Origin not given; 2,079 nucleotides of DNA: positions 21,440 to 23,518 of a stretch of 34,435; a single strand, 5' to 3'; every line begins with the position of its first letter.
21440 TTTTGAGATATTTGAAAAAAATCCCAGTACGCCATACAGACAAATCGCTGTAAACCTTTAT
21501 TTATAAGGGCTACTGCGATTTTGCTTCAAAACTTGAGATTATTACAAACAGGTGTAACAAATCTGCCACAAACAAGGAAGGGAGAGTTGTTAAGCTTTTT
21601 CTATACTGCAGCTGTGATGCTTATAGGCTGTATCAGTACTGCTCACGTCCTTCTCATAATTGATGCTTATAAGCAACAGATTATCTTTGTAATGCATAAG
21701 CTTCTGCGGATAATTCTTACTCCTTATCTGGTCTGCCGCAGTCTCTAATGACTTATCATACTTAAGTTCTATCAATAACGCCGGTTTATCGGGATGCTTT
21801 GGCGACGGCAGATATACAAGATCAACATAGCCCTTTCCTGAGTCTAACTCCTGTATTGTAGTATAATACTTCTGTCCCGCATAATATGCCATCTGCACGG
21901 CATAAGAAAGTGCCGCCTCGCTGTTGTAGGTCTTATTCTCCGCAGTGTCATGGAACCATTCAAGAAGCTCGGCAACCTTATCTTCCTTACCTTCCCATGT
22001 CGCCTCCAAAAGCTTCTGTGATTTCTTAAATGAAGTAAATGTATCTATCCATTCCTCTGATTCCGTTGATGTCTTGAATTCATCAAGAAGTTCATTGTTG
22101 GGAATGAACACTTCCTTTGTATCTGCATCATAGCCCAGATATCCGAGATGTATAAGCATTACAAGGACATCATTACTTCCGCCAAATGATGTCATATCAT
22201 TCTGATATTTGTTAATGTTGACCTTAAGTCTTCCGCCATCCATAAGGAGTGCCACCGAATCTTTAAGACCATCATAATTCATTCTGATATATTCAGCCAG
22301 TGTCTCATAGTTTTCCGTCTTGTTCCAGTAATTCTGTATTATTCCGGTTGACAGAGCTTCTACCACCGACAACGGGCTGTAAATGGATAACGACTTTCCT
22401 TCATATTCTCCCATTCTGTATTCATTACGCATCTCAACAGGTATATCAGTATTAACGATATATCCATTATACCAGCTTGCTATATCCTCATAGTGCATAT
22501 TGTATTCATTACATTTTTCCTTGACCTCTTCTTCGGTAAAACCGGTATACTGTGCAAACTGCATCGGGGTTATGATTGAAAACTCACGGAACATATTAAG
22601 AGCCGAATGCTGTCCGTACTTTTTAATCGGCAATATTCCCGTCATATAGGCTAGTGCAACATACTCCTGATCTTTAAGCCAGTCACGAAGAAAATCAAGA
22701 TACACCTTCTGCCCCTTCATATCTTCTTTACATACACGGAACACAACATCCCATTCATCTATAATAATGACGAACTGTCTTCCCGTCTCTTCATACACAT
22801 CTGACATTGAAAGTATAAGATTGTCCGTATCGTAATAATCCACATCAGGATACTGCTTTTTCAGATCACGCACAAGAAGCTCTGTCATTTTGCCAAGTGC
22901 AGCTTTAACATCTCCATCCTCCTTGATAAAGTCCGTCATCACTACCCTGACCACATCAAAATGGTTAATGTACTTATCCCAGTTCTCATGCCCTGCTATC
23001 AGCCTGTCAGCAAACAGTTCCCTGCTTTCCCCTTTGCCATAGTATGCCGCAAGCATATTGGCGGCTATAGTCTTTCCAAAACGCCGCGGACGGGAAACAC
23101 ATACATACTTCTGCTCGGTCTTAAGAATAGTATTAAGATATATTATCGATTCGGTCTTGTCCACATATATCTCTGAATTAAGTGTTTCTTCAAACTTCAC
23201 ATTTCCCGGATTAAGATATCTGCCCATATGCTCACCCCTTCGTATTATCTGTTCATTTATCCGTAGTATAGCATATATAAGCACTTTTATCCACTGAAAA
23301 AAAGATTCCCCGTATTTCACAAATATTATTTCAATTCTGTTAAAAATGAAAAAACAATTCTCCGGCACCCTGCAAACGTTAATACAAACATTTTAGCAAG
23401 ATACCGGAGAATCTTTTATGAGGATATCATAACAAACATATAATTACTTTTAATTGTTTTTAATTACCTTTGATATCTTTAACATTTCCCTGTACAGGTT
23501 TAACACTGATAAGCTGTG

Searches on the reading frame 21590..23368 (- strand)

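Call 48: search_protein_families(library=pfam, proteins=[window:21590-23368:-], max_evalue=0.001)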
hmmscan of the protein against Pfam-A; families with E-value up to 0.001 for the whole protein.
window:21590-23368:- (592 aa): 2 families
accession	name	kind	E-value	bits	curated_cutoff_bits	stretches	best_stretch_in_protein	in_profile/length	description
PF09820.16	AAA-ATPase_like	-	3.1e-25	89.6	26.1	1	65-250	14-197/201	Predicted AAA-ATPase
PF08011.17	PDDEXK_9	-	2.4e-07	31.1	25.5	1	492-573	9-97/105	PD-(D/E)XK nuclease superfamily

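Call 61: search_protein_families(library=padloc, proteins=[window:21590-23368:-], max_evalue=0.001)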
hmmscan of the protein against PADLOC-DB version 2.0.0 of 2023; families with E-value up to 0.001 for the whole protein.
window:21590-23368:- (592 aa): 0 families
